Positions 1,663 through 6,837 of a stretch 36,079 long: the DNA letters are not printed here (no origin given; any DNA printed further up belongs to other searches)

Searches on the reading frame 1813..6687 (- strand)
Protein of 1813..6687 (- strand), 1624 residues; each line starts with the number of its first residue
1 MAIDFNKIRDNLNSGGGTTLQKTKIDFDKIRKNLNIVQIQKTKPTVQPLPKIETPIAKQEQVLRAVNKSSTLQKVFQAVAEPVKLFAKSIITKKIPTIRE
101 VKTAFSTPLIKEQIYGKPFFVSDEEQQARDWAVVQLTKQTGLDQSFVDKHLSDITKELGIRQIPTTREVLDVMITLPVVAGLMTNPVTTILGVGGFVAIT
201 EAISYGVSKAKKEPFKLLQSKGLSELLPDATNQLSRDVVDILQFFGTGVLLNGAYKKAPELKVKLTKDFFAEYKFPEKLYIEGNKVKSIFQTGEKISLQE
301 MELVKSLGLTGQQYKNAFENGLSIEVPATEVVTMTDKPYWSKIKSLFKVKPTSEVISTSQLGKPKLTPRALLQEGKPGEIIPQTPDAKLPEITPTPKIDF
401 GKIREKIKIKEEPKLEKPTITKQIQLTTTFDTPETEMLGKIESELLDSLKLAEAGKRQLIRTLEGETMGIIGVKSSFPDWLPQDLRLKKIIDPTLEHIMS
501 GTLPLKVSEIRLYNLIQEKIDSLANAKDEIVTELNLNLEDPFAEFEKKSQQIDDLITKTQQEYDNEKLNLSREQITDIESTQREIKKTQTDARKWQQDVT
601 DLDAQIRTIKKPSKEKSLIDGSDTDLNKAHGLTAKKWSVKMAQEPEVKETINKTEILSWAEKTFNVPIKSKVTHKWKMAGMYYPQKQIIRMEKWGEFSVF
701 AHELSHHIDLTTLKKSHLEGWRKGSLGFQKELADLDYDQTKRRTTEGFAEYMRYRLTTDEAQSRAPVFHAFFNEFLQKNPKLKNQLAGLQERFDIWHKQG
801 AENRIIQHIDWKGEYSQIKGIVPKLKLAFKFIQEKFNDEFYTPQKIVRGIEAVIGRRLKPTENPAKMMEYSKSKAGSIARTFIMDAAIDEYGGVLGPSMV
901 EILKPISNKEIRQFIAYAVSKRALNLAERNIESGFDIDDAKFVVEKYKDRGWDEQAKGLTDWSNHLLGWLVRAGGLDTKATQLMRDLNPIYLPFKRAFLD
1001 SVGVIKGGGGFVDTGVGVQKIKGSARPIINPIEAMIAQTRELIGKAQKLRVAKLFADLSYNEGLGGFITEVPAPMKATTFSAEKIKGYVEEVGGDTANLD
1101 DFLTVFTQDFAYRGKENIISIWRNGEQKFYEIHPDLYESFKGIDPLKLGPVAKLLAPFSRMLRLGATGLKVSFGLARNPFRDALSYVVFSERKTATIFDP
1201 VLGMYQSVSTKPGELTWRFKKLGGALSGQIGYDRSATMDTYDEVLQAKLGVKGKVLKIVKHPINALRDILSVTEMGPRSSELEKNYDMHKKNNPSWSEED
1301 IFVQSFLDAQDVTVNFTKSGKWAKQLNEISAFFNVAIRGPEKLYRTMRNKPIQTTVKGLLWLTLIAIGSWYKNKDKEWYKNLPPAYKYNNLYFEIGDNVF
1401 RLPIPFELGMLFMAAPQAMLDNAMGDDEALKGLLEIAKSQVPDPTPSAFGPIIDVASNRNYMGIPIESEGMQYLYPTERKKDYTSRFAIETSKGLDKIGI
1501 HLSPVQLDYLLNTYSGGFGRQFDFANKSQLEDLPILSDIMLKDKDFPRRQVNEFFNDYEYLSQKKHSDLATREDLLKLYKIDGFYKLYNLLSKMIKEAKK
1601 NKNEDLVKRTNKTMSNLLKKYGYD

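Call 7: search_protein_families(library=pfam, proteins=[window:1813-6687:-], max_evalue=0.01)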
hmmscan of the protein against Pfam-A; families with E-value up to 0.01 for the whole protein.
window:1813-6687:- (1624 aa): 1 family
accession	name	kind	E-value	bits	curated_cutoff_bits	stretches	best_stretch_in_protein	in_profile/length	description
PF18857.6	LPD38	-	3e-31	109.4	27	1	1376-1521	1-164/189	Large polyvalent protein associated domain 38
